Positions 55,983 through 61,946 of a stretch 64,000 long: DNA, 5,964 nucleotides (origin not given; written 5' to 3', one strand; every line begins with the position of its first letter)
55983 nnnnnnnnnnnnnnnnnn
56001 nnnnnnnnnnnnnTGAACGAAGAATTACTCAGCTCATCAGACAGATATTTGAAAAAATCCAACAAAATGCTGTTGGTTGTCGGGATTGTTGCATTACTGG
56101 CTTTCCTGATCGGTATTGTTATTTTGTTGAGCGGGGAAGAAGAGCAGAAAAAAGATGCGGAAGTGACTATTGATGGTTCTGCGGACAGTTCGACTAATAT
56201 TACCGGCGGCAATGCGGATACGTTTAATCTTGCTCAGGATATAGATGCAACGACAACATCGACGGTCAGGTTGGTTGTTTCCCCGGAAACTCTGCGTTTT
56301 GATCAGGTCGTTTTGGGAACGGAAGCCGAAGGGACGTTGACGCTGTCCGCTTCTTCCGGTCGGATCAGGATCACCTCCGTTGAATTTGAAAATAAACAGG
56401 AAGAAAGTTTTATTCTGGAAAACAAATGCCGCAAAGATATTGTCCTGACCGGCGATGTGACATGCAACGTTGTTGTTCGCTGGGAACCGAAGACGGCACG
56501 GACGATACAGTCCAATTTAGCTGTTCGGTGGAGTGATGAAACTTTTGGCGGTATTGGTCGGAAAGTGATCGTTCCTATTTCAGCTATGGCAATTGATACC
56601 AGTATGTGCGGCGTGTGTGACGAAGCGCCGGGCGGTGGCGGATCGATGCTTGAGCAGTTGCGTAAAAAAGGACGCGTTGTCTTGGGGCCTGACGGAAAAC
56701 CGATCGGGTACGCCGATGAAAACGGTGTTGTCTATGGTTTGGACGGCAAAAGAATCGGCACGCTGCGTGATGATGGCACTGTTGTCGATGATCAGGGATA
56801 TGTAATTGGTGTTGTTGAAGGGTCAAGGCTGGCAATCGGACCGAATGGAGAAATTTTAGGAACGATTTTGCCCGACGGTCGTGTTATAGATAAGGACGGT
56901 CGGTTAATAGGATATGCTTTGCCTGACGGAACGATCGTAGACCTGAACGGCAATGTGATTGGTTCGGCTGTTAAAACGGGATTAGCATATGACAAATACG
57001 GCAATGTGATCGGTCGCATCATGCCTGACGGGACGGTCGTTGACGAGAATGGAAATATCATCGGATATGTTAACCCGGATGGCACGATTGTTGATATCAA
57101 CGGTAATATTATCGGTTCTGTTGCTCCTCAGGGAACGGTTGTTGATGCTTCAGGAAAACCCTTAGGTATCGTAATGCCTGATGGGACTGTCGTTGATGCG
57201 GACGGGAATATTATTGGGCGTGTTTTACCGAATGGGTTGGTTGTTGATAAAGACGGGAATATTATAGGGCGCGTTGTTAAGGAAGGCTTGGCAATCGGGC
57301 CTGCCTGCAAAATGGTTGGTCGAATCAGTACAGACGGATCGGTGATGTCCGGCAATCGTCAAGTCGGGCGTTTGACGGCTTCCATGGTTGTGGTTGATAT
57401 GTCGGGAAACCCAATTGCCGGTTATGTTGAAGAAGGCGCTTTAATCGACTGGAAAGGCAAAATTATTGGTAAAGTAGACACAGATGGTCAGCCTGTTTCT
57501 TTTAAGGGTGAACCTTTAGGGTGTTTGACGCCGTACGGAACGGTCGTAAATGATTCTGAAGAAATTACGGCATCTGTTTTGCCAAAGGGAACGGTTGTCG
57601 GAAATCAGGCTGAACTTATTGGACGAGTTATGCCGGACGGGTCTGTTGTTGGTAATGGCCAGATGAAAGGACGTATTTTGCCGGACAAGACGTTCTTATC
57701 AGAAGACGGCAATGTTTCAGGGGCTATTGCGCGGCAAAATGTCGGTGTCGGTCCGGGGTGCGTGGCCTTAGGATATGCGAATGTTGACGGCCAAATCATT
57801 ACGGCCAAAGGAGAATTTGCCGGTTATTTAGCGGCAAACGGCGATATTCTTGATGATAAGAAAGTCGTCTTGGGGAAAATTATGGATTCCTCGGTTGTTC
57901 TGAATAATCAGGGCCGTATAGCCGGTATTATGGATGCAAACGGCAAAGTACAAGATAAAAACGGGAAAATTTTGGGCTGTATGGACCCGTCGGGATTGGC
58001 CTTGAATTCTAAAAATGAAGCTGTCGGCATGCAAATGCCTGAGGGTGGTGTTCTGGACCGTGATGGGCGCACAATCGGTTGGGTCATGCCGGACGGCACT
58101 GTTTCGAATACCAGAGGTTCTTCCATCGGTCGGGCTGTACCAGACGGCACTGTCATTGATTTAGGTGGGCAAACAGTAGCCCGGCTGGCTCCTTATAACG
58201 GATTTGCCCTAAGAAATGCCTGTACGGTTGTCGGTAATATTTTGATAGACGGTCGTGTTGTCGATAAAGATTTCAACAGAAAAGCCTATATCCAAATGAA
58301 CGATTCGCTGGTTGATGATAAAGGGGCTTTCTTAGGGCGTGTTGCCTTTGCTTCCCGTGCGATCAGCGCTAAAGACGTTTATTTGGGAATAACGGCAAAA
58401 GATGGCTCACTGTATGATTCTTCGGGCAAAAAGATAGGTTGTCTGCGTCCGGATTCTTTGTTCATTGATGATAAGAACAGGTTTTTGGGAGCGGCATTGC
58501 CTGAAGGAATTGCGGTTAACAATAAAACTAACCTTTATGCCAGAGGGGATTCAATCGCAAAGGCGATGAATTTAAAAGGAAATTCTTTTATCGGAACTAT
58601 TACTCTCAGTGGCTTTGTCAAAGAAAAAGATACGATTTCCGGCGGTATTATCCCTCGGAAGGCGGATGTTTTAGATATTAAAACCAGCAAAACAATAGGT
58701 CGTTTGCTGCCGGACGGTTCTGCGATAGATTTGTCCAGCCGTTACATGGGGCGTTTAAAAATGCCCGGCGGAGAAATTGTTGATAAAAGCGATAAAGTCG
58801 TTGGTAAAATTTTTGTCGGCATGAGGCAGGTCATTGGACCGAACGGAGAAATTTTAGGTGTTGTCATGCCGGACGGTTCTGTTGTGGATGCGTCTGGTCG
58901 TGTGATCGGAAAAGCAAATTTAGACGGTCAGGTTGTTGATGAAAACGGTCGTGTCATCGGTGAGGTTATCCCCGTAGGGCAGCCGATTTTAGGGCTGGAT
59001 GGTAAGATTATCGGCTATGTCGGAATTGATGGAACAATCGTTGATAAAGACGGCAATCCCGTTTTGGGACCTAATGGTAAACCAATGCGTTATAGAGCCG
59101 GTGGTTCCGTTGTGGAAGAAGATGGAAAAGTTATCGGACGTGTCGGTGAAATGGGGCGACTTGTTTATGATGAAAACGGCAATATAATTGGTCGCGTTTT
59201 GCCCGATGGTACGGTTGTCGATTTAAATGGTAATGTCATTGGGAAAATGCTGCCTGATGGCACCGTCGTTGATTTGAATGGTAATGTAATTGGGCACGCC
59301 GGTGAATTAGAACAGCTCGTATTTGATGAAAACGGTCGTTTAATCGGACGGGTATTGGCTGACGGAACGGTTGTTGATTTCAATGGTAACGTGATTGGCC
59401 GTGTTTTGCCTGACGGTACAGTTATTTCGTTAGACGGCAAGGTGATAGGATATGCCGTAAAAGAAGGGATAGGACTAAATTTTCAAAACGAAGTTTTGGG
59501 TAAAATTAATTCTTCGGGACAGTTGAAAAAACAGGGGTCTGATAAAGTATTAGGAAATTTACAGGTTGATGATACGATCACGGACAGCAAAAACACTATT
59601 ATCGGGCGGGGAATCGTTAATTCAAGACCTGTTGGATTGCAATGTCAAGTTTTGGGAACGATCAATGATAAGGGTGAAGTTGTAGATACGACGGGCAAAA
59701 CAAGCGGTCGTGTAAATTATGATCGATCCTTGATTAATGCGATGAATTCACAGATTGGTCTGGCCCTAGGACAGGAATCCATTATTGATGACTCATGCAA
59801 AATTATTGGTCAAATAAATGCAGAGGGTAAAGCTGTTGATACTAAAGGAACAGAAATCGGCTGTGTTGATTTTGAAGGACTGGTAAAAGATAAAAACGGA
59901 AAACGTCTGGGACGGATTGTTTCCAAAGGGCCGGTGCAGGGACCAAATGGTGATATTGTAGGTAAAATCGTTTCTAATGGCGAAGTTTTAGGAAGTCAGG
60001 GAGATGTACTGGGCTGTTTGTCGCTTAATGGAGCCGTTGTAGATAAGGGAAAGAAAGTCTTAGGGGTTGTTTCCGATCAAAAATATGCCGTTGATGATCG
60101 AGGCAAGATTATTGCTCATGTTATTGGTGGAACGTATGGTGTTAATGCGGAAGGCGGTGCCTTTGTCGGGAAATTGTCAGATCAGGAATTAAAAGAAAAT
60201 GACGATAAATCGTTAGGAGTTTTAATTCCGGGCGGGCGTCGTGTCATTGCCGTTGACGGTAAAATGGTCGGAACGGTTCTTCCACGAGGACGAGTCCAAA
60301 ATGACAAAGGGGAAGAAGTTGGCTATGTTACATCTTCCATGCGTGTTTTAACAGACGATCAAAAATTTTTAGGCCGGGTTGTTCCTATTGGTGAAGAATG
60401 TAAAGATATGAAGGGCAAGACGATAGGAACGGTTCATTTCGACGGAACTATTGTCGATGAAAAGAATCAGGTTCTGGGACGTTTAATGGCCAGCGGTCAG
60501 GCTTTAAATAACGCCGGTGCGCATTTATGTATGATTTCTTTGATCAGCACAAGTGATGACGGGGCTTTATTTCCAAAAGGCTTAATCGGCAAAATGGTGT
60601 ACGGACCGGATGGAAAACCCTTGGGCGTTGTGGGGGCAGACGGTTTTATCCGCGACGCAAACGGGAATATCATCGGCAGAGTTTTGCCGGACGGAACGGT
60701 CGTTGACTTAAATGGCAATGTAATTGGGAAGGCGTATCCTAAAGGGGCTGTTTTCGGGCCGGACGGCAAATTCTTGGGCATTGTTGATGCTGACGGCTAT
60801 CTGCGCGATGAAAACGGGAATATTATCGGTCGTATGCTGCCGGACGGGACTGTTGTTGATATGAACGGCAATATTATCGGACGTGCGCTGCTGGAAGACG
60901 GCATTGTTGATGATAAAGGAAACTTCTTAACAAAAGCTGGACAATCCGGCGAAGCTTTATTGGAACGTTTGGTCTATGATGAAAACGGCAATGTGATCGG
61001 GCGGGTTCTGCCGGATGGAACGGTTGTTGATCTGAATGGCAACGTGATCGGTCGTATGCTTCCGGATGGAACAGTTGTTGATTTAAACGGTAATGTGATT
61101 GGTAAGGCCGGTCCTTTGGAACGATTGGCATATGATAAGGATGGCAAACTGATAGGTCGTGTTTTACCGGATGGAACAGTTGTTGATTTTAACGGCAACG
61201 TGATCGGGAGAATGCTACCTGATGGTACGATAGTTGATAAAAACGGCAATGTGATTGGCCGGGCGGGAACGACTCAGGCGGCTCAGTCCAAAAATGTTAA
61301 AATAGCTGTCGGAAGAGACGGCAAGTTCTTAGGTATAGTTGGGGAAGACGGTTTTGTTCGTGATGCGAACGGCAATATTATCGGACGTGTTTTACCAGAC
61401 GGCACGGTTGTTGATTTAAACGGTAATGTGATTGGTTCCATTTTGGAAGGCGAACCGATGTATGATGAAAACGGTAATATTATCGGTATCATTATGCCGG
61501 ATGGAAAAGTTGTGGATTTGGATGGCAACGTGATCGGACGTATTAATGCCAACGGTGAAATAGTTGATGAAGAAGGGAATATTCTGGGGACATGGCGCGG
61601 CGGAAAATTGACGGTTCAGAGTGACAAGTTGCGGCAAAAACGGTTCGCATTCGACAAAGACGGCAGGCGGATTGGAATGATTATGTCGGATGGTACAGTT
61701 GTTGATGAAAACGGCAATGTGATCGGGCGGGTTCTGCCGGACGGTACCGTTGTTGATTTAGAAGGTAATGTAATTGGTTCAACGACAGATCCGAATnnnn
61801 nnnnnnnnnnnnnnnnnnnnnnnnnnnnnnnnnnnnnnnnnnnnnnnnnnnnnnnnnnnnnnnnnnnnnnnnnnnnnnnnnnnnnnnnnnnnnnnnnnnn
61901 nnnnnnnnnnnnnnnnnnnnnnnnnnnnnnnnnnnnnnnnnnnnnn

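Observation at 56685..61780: Hyper-expanded VirB10: ~1700-aa array of ~100 short beta-type repeats between the inner-membrane anchor and the VirB10 C-domain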

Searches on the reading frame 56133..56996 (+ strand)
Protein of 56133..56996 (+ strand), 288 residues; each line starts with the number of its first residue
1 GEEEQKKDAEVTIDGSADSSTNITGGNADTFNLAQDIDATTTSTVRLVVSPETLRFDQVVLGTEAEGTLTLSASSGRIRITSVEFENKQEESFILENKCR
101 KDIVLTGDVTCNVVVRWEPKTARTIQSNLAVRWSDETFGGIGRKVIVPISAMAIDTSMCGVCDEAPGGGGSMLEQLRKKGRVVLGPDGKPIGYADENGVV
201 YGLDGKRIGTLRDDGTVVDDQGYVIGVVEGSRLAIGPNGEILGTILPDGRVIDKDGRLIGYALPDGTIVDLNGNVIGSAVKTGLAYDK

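Call 70: predict_structure(alignment_id=A4)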
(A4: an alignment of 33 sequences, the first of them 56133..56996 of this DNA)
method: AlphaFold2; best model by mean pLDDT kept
length: 288 residues; sequences in the alignment: 33
mean_pLDDT: 77.1   pTM: 0.43
mean pLDDT of the five models: 77.1, 77.0, 76.6, 75.0, 74.9
residues with pLDDT >= 90: 114; 70-90: 103; 50-70: 20; < 50: 51
segments of 3 or more residues with pLDDT < 50: 1-41, 162-170
pLDDT, mean of each block of 10 residues (from residue 1): 35 32 30 34 79 91 90 91 82 83 87 92 91 84 90 78 41 73 85 91 93 89 87 88 85 90 89 92 60
secondary structure, 60 per line:
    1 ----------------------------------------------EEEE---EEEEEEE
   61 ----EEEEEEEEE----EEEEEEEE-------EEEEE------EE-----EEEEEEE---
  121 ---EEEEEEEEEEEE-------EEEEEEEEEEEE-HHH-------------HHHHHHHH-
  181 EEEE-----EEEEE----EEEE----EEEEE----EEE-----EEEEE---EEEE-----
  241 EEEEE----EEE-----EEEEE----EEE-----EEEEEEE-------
elements in order: E47-50 E54-60 E65-73 E78-85 E93-97 E111-117 E124-135 E143-154 H172-179 E181-184 E190-194 E199-202 E207-211 E216-218 E224-228 E232-235 E241-245 E250-252 E258-262 E267-269 E275-281

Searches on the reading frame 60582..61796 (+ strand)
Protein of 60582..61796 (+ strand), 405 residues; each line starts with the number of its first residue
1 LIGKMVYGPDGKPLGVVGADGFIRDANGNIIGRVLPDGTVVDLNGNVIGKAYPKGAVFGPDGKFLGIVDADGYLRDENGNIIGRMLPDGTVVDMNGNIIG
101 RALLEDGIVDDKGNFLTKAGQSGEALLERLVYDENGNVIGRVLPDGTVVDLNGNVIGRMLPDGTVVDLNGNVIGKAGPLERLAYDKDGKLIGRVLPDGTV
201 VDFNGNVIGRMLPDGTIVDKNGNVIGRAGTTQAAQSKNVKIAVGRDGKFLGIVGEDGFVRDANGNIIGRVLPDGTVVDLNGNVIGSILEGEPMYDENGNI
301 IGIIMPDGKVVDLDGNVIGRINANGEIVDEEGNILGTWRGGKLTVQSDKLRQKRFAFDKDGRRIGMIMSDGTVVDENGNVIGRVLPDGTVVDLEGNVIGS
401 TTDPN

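Call 33: find_homologous_proteins(query=window:60582-61796:+, max_evalue=1e-10)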
Query window:60582-61796:+ (405 aa): 168 proteins with E <= 1e-10 among 8000 candidates; the best 120 are listed.
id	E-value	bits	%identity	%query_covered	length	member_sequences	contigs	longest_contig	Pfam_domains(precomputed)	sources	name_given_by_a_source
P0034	3.2e-101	357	45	99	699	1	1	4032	PF20606.4,PF21784.4,PF05593.20,PF12396.15,PF21785.4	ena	-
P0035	8.4e-91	323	44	97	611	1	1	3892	PF21784.4,PF05593.20,PF12396.15,PF21785.4,PF04519.20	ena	-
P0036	5.0e-89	317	63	63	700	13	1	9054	PF21784.4,PF05593.20,PF12396.15,PF21785.4,PF03743.20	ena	-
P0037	1.1e-87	313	40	95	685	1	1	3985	PF21784.4,PF05593.20,PF12396.15,PF21785.4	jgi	-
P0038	3.4e-87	311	45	98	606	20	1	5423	PF21784.4,PF05593.20,PF12396.15,PF21785.4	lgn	-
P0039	1.5e-82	296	45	96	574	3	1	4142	PF21784.4,PF05593.20,PF12396.15,PF21785.4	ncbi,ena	-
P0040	2.9e-79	285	47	94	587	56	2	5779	PF21784.4,PF05593.20,PF12396.15,PF21785.4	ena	-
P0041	7.1e-77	277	53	52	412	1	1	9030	PF21784.4,PF05593.20,PF12396.15,PF21785.4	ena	-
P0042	8.0e-75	270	45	98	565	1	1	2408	PF21784.4,PF05593.20,PF12396.15,PF21785.4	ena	-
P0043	8.6e-75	270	51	60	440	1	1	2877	PF21784.4,PF05593.20,PF12396.15,PF21785.4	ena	-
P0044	1.1e-74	270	48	70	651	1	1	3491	PF21784.4,PF05593.20,PF12396.15,PF21785.4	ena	-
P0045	1.3e-74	270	39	80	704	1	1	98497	PF21784.4,PF05593.20,PF12396.15,PF21785.4,PF03743.20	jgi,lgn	-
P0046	5.3e-73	264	43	71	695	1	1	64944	PF21784.4,PF05593.20,PF12396.15,PF21785.4,PF03743.20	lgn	-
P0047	8.2e-73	264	56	59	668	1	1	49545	PF21784.4,PF12396.15,PF21785.4,PF03743.20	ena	-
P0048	4.0e-66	242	41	63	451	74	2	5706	PF21784.4,PF05593.20,PF12396.15,PF21785.4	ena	-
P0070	2.2e-46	176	41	69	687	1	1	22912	PF21784.4,PF12396.15,PF21785.4,PF03743.20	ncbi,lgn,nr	ncbi:MAG TPA: TrbI/VirB10 family protein [Gammaproteobacteria bacterium]|nr:TrbI/VirB10 family prote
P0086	1.3e-39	154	36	94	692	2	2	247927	PF21784.4,PF12396.15,PF21785.4,PF16976.11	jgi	jgi:Flp pilus assembly protein CpaB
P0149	1.3e-22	98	35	55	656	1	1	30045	PF21784.4,PF21785.4,PF03743.20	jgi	jgi:intracellular multiplication protein IcmE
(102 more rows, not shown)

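Call 36: search_solved_structures(query=window:60582-61796:+, max_evalue=1)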
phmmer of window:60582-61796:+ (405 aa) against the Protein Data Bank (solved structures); distinct sequences matched with E-value up to 1: 6.
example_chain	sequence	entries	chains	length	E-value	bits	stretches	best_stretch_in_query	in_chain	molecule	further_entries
9das_A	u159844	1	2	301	0.0019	20.1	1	37-90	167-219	Flagellin hook IN motif family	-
7pq5_L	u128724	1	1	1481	0.46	12.3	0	292-324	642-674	Tre23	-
1pzz_A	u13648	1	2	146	0.53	12.1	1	128-197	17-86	Heparin-binding growth factor 1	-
1q04_A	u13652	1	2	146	0.7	11.7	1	128-197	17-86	Heparin-binding growth factor 1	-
8xcj_Z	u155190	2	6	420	0.77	11.6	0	244-344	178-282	Tip attachment protein J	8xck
2edk_A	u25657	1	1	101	0.91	11.3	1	320-378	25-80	Myosin-binding protein C, fast-type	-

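Call 47: predict_structure(alignment_id=A3)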
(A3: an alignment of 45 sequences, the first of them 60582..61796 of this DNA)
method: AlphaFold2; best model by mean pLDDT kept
length: 405 residues; sequences in the alignment: 45
mean_pLDDT: 85.3   pTM: 0.39
mean pLDDT of the five models: 85.3, 84.1, 84.1, 83.9, 83.0
residues with pLDDT >= 90: 200; 70-90: 160; 50-70: 22; < 50: 23
segments of 3 or more residues with pLDDT < 50: 107-124, 232-236
pLDDT, mean of each block of 10 residues (from residue 1): 78 85 89 91 93 85 87 92 89 90 60 43 60 93 90 92 93 92 86 93 95 87 85 57 86 89 89 95 92 78 87 87 90 86 70 83 91 94 95 97 81
secondary structure, 60 per line:
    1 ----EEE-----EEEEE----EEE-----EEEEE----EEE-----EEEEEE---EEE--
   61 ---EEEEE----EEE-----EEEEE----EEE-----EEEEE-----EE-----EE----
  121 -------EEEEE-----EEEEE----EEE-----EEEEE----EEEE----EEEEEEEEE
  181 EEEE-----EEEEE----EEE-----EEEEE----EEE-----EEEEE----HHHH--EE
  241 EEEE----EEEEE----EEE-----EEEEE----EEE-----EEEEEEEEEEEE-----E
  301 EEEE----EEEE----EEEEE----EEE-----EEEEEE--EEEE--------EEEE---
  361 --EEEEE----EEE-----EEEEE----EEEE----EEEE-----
elements in order: E5-7 E13-17 E22-24 E30-34 E39-41 E47-52 E56-58 E64-68 E73-75 E81-85 E90-92 E98-102 E128-132 E138-142 E147-149 E155-159 E164-167 E172-184 E190-194 E199-201 E207-211 E216-218 E224-228 H233-236 E239-244 E249-253 E258-260 E266-270 E275-277 E283-294 E300-304 E309-312 E317-321 E326-328 E334-339 E342-345 E354-357 E363-367 E372-374 E380-384 E389-392 E397-400

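Call 50: fold_search(model_id=the predicted structure, library=pdb)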
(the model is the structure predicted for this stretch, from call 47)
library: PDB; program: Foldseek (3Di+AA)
matches with E <= 10: 1218; with E <= 0.001: 29
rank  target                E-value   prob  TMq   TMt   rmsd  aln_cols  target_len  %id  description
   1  7pq5                  1.7e-15  0.92  0.09  0.05  23.9       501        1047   16  Photorhabdus laumondii T6SS-associated Rhs protein carrying the Tre23 toxin domain (released 2021-12-01)
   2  8qja_A                5.2e-13  0.82  0.10  0.06  23.2       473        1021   19  T6SS-linked Rhs repeat protein - Advenella mimigardefordensis VgrG-Rhs core (released 2024-09-25)
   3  8qjd_B                4.5e-12  0.82  0.10  0.06  22.3       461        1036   15  T6SS-linked Rhs repeat protein - Salmonella bongori Rhs-core domain (released 2024-09-25)
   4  7bif_A                1.5e-09  0.89  0.15  0.18  17.6       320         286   16  Crystal structure of v22WRAP-T, a 7-bladed designer protein (released 2021-09-22)
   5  4goy_A                1.6e-09  0.54  0.13  0.12  20.6       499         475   12  The crystal structure of human fascin 1 K41A mutant (released 2012-11-28)
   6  7awy                  1.8e-09  0.57  0.12  0.14  20.2       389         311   14  Crystal structure of the computationally designed Scone-R protein (released 2021-01-13)
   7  1dfc_B                5.0e-09  0.44  0.12  0.11  21.6       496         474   11  CRYSTAL STRUCTURE OF HUMAN FASCIN, AN ACTIN-CROSSLINKING PROTEIN (released 2000-11-22)
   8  9g41_A                2.5e-08  0.16  0.09  0.05  24.4       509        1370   14  Mouse Teneurin2 dimer variant A0B1 (released 2026-01-21)
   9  3llp_A                2.7e-08  0.38  0.13  0.12  20.6       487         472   11  1.8 Angstrom human fascin 1 crystal structure (released 2010-04-07)
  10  6i0z_B                3.6e-08  0.28  0.12  0.11  21.9       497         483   10  CRYSTAL STRUCTURE OF FASCIN IN COMPLEX WITH COMPOUND 1 (released 2019-02-27)
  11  4gp0_A                4.7e-08  0.23  0.11  0.10  21.5       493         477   10  The crystal structure of human fascin 1 R149A K150A R151A mutant (released 2012-11-28)
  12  6sup                  1.0e-07  0.21  0.12  0.04  24.6       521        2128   13  Crystal Structure of TcdB2-TccC3-Cdc42 (released 2019-12-04)
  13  7zau_G                1.1e-07  0.28  0.12  0.11  21.8       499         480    9  Fascin-1 in complex with Nb 3E11 (released 2023-09-27)
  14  4gp3_B                1.8e-07  0.28  0.12  0.11  21.6       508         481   11  The crystal structure of human fascin 1 K358A mutant (released 2012-11-28)
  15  3llp_B                3.1e-07  0.15  0.11  0.10  21.5       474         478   11  1.8 Angstrom human fascin 1 crystal structure (released 2010-04-07)
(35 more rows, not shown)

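Call 56: search_protein_families(library=pfam, proteins=[P0086, P0070], max_evalue=1)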
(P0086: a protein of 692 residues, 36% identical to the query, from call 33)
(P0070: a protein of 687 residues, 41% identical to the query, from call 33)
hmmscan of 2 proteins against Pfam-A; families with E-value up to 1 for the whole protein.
P0086 (692 aa): 10 families
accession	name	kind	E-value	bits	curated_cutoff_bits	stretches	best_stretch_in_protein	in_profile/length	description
PF21785.3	Bflower_2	-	1.3e-29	102.8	38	6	508-589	7-91/112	5-fold beta-flower protein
PF21784.3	Bflower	-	3.1e-28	98.9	25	6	336-398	4-67/116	4-fold beta flower protein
PF12396.14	DUF3659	-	1.2e-21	76.7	24.8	7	535-580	14-56/61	Protein of unknown function (DUF3659)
PF16976.10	RcpC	-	1.3e-16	61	28.8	1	117-242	2-114/114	Flp pilus assembly protein RcpC/CpaB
PF08666.17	SAF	-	2.3e-05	25.3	21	1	48-109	2-61/63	SAF domain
PF08348.17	PAS_6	-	0.037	14.3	27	0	403-481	28-98/115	YheO-like PAS domain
PF10694.14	DUF2500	-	0.071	14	33.5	1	10-59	3-49/102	Protein of unknown function (DUF2500)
PF09308.16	LuxQ-periplasm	-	0.27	11.2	25.7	0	349-427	74-153/239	LuxQ, periplasmic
PF18218.6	Spa1_C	-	0.33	11.9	26.4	0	467-496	19-48/99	Lantibiotic immunity protein Spa1 C-terminal domain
PF05593.20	RHS_repeat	-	0.81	10.6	22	0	411-441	2-37/38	RHS Repeat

P0070 (687 aa): 9 families
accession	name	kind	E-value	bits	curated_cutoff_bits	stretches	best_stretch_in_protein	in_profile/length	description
PF21785.3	Bflower_2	-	4.4e-23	81.7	38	5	156-234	20-91/112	5-fold beta-flower protein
PF03743.19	TrbI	-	8.9e-14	52.2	35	1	508-683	2-186/188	Bacterial conjugation TrbI-like protein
PF21784.3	Bflower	-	6.9e-13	49.4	25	3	156-208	20-70/116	4-fold beta flower protein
PF12396.14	DUF3659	-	1.7e-08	34.6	24.8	2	156-203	14-57/61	Protein of unknown function (DUF3659)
PF05593.20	RHS_repeat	-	0.0016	19.2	22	0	385-414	5-38/38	RHS Repeat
PF18755.6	RAMA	-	0.078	13.4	35.2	0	326-361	31-69/107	Restriction Enzyme Adenine Methylase Associated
PF16612.10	RGS12_usC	-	0.08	13.7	28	1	45-98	41-94/146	C-terminal unstructured region of RGS12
PF13953.12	PapC_C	-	0.094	13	27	0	151-173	13-35/66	PapC C-terminal domain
PF08469.15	NPHI_C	-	0.14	12.6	22.3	0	389-422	113-146/148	Nucleoside triphosphatase I C-terminal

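Call 80: search_protein_representatives(protein=window:60582-61796:+)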
Query: 405 residues. Proteins with E-value up to 0.001 (for the whole library): 1126; up to 1e-10: 210; up to 1e-30: 83. The best 150 are listed.
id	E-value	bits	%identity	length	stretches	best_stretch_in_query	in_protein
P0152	7.4e-265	894.5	43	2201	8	182-403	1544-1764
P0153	1.3e-178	610.4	35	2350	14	14-320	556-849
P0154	8.1e-165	565.0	34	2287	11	13-211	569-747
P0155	6.6e-158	542.2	36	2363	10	131-328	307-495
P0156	1.1e-150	518.4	36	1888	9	62-349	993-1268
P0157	1.9e-143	494.6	33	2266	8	136-368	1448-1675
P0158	4.8e-141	486.7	66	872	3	237-404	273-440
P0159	2.1e-127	441.7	39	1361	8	71-382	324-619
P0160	2.1e-124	431.9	36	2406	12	36-401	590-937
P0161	4.7e-121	420.8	39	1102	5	125-302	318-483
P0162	2.0e-118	412.1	63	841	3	235-401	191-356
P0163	9.5e-116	403.3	35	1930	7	5-395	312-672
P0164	3.3e-112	391.7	33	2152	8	128-334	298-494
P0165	5.3e-110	384.4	34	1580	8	76-230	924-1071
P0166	7.0e-109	380.7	33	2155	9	123-337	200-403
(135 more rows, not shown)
